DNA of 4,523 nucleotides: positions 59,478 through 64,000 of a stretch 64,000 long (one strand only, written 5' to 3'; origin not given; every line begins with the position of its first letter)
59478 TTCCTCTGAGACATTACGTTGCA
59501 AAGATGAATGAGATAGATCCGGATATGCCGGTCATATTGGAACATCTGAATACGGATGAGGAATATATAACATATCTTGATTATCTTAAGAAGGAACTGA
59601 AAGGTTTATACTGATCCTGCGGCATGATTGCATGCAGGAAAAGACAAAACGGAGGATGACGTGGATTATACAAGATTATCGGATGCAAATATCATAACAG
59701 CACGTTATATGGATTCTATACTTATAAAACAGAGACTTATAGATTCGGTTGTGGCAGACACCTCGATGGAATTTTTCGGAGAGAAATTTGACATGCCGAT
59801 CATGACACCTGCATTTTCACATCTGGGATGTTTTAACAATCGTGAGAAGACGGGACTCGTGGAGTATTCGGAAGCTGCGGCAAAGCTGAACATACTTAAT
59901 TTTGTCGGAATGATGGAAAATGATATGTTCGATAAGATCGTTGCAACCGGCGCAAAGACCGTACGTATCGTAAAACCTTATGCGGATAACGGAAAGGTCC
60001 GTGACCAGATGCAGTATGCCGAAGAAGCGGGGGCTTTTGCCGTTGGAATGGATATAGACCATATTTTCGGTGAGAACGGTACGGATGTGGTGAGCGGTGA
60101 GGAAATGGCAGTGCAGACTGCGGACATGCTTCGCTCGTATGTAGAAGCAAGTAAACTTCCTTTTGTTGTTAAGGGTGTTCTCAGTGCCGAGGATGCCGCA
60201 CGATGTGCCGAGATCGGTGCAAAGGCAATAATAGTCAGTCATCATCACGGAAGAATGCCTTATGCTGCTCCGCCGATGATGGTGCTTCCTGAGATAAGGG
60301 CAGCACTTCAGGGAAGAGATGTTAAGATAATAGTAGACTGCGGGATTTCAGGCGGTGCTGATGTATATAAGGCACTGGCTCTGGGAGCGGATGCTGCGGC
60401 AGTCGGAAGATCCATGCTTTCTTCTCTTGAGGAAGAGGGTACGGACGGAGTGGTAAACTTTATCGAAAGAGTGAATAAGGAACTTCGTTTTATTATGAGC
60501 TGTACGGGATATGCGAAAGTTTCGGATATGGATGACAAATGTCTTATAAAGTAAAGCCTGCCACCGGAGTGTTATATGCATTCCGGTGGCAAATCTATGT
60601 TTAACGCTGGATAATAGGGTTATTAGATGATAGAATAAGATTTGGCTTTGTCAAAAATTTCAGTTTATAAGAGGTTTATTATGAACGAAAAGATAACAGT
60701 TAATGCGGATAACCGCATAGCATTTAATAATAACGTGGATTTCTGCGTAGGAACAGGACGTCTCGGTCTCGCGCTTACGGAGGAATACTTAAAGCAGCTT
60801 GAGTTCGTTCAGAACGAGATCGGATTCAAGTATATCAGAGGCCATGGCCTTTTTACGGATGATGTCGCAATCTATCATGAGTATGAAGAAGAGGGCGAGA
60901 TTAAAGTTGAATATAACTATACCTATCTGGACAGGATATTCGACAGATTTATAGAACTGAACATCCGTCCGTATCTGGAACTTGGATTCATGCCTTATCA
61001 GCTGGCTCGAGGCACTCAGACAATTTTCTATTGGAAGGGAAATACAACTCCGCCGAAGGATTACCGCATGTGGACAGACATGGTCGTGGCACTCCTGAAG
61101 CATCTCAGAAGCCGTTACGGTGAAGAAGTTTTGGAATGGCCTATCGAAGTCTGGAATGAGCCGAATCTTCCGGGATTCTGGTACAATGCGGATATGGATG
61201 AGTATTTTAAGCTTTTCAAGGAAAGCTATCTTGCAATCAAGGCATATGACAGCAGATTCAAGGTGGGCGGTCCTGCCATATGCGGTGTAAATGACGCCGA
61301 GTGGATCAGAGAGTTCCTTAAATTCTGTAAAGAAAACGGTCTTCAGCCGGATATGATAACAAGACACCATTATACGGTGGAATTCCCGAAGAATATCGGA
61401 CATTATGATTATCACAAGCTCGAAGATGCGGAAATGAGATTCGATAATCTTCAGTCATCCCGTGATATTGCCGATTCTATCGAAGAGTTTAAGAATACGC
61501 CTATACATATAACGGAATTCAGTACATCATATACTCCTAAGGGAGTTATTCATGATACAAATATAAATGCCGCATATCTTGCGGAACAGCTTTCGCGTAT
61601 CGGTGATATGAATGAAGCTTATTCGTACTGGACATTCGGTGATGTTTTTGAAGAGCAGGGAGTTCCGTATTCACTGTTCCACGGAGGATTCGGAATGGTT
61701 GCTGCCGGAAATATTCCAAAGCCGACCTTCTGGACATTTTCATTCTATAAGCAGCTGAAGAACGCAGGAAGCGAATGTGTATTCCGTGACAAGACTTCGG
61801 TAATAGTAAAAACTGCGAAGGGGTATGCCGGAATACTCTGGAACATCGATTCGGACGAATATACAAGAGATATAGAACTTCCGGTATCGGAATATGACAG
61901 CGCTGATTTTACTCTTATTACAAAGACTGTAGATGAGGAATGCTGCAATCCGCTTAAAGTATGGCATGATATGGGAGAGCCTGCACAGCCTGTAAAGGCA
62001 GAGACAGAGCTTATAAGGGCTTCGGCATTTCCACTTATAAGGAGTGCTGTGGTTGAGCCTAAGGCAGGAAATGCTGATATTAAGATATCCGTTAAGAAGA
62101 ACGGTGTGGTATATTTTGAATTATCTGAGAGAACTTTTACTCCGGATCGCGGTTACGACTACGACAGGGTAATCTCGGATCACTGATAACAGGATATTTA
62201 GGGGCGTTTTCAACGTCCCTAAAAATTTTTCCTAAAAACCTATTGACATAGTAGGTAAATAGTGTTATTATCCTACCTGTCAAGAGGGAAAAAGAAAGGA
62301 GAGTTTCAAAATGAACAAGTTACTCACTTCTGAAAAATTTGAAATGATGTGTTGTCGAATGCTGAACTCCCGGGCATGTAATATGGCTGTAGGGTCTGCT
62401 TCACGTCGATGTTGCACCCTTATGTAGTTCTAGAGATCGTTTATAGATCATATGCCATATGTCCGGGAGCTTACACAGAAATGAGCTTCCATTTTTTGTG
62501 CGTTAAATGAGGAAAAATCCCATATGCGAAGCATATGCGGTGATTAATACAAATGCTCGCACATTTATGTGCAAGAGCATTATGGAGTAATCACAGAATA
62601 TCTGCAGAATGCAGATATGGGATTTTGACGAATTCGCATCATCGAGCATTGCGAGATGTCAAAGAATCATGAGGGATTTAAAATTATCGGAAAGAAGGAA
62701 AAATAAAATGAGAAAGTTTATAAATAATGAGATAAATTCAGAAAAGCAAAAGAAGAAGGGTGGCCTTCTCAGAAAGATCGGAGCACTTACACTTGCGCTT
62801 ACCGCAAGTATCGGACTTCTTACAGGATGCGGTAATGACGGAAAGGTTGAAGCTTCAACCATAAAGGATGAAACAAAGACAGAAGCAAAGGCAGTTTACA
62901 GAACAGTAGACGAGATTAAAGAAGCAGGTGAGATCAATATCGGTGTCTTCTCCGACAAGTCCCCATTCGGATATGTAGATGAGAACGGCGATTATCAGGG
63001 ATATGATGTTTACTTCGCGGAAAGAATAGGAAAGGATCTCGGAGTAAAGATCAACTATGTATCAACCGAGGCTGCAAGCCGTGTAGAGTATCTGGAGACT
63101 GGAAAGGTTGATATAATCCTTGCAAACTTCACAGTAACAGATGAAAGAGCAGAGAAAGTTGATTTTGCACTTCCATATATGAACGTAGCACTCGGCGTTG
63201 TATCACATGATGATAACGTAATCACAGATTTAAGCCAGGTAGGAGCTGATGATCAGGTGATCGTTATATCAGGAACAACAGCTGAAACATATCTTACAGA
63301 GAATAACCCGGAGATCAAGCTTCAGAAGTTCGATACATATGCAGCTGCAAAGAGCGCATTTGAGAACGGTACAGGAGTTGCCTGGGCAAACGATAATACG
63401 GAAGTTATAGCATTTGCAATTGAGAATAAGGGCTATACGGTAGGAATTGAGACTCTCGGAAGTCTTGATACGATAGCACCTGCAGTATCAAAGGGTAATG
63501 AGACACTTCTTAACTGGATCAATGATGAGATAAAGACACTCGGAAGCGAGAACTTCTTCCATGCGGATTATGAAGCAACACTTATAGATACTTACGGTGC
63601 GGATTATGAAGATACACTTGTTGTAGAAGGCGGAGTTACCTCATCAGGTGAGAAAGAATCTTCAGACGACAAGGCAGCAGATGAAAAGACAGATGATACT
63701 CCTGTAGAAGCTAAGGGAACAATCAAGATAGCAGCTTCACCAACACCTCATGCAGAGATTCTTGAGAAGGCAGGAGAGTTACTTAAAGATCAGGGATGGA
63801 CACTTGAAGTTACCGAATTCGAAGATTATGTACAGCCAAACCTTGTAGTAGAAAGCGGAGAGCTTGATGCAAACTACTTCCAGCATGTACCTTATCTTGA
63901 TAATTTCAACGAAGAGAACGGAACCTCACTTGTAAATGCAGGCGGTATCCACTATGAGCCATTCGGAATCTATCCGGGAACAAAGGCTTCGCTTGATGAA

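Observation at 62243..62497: Met/Cys-rich 38-codon leader ORF followed by an intrinsic terminator: candidate ribosome-mediated attenuator for a sulfur-amino-acid uptake gene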

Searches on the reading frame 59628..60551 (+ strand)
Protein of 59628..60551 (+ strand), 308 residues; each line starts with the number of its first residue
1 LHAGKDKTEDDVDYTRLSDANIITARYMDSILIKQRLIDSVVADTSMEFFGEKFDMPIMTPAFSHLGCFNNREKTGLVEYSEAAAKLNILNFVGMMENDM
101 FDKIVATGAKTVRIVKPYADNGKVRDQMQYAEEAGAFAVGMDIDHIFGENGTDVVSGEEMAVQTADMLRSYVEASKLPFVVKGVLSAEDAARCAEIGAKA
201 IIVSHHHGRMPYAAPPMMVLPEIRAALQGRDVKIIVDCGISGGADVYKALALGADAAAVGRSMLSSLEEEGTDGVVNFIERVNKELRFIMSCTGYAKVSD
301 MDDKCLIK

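Call 11: search_protein_families(library=pfam, proteins=[window:59628-60551:+], max_evalue=0.01)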
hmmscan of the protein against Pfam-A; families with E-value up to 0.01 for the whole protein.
window:59628-60551:+ (308 aa): 6 families
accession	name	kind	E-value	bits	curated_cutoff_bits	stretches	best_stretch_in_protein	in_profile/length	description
PF01070.24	FMN_dh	-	4.6e-55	187.5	24.9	2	164-306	206-348/350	FMN-dependent dehydrogenase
PF05690.20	ThiG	-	8.1e-06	25.8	23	0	157-204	156-204/247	Thiazole biosynthesis protein ThiG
PF00478.31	IMPDH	-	1.2e-05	24.9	25.6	1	177-275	146-250/345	IMP dehydrogenase / GMP reductase domain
PF01645.23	Glu_synthase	-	1.3e-05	25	20.4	1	221-267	261-311/369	Conserved region in glutamate synthase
PF03060.21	NMO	-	0.0024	17.8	28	1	160-269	121-231/331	Nitronate monooxygenase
PF00977.27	His_biosynth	-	0.0081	16.1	23.6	0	223-265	65-107/228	Histidine biosynthesis protein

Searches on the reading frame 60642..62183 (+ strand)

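Call 11: search_protein_families(library=pfam, proteins=[window:60642-62183:+], max_evalue=0.01)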
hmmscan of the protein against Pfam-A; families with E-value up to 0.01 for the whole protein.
window:60642-62183:+ (514 aa): 2 families
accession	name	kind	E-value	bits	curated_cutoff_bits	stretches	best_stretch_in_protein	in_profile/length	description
PF01229.23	Glyco_hydro_39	-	7.3e-108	361.8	26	1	27-477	13-470/472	Glycosyl hydrolases family 39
PF11790.14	Glyco_hydro_cc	-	6.7e-07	29.5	21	1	170-319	71-198/237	Glycosyl hydrolase catalytic core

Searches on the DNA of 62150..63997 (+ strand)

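Call 4: search_rna_families(source=window, start=62150, end=62760, threshold=evalue, max_evalue=10, show_alignments=3)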
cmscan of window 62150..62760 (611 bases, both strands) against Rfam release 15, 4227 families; matches with E-value up to 10: 10.
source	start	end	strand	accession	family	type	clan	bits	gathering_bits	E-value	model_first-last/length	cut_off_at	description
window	62189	62274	-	RF02029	sraA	Gene; sRNA;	-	21.3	56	0.91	1-95/95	no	sraA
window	62545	62582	+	RF02548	Oskar_OES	Cis-reg;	-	19.6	46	1.1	1-67/67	no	Oocyte entry signal (OES) from oskar mRNA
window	62554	62648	-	RF00108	SNORD116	Gene; snRNA; snoRNA; CD-box;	-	19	35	1.6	1-92/92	no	Small nucleolar RNA SNORD116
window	62305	62343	+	RF00203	snoR160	Gene; snRNA; snoRNA; CD-box;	-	18.7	42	5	1-80/80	no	Small nucleolar RNA R160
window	62536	62610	+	RF02788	snoTBR6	Gene; snRNA; snoRNA; CD-box;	-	18.6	37.6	1.3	1-83/83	no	Small nucleolar RNA TBR6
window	62506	62573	-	RF04312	trpB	Cis-reg;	-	18.2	59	7.4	1-107/107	no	trpB ncRNA motif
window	62286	62369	+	RF01175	snoU83D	Gene; snRNA; snoRNA; CD-box;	-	15.6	55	4.9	1-81/81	no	Small nucleolar RNA U83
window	62190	62229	+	RF03975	mir-5881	Gene; miRNA;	-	15.5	87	1.9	1-67/67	no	mir-5881 microRNA precursor family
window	62538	62644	+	RF01699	Clostridiales-1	Gene; sRNA;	-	14.8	48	1.5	1-166/166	no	Clostridiales-1 RNA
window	62592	62664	+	RF01962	RMST_1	Gene; lncRNA;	-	11.3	40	6.2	1-61/61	no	Rhabdomyosarcoma 2 associated transcript conserved region 1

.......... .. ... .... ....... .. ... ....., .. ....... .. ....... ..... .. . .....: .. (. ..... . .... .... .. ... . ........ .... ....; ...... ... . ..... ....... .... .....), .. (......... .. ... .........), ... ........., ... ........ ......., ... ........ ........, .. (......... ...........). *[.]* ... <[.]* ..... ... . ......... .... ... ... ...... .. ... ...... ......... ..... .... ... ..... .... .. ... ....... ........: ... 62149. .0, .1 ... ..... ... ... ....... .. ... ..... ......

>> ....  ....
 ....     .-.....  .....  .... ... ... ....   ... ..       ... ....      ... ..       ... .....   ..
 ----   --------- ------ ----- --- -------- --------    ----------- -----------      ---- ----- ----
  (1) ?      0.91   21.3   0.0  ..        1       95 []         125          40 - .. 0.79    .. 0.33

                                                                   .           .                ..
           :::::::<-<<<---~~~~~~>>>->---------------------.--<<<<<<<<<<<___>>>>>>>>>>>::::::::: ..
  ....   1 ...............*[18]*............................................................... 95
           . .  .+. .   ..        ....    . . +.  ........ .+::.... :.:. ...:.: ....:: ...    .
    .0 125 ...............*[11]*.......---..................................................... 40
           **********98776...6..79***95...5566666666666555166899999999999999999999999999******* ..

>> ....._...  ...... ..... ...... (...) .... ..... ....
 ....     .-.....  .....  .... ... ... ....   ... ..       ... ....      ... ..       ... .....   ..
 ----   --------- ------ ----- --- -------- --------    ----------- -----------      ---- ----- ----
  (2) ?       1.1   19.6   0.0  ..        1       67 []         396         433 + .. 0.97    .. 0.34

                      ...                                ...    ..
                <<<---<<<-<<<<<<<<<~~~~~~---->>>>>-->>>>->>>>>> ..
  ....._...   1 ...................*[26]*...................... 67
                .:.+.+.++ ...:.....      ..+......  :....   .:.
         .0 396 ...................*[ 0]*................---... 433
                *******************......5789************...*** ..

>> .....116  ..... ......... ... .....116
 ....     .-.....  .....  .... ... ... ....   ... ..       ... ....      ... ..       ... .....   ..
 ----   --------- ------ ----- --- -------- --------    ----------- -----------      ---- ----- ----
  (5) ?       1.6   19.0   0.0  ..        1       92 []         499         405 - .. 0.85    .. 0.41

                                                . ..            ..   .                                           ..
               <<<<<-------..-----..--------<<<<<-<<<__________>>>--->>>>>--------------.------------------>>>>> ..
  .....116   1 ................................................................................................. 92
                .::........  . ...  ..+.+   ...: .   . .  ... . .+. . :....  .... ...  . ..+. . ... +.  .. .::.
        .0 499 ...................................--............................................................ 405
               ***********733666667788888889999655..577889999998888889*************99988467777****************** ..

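Call 16: search_rna_families(sources=[L014, L015, L016, L019, L021, L024, L027, L028, L031, L032, L036, L037, L042, L048, L052, L053, L073, L080, L005, L006], threshold=gathering)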
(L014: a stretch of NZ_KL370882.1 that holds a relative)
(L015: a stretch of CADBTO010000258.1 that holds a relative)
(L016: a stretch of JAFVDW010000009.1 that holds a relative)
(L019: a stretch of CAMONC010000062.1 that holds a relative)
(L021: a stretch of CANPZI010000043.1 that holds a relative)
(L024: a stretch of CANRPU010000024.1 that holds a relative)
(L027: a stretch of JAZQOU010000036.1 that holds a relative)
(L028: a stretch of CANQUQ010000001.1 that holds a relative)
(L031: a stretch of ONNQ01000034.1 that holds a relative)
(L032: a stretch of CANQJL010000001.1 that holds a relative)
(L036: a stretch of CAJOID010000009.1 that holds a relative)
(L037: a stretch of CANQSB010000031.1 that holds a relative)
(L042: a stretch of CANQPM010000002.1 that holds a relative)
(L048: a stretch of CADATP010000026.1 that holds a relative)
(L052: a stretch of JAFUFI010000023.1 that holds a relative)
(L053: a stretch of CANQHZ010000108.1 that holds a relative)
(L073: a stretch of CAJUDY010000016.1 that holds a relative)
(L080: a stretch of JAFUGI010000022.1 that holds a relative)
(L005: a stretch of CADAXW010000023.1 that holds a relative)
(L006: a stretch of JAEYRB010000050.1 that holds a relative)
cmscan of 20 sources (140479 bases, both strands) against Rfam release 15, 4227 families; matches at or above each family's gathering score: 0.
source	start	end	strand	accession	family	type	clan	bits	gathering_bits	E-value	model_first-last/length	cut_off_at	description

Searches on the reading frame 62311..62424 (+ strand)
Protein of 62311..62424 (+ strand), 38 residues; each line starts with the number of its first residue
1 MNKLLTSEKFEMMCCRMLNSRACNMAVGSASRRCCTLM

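Call 11: search_protein_families(library=pfam, proteins=[window:62311-62424:+], max_evalue=0.01)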
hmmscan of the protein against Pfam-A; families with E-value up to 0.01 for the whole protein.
window:62311-62424:+ (38 aa): 0 families

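Call 70: search_protein_representatives(alignment_id=A4)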
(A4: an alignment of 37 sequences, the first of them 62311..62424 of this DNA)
Query: 37 sequences, 39 profile positions. Proteins with E-value up to 0.001 (for the whole library): 188; up to 1e-10: 7; up to 1e-30: 0. The best 150 are listed.
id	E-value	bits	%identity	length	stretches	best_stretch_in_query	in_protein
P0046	5.6e-13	64.4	-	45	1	2-38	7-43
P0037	4.7e-12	61.4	-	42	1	1-38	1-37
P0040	5.8e-12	61.1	-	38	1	1-37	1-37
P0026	9.5e-12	60.4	-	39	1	1-37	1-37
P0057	2.9e-11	58.9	-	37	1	1-36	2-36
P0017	3.1e-11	58.8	-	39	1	1-37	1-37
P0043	3.1e-11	58.8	-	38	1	1-37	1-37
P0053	1.1e-10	57.0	-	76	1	1-37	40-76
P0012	1.4e-10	56.7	-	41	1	1-38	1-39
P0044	2.4e-10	56.0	-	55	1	1-36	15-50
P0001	2.8e-10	55.7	-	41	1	1-37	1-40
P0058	5.1e-10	54.9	-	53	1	1-38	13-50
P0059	9.6e-10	54.0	-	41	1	1-36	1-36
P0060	1.1e-09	53.9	-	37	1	1-35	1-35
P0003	1.1e-09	53.8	-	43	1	1-37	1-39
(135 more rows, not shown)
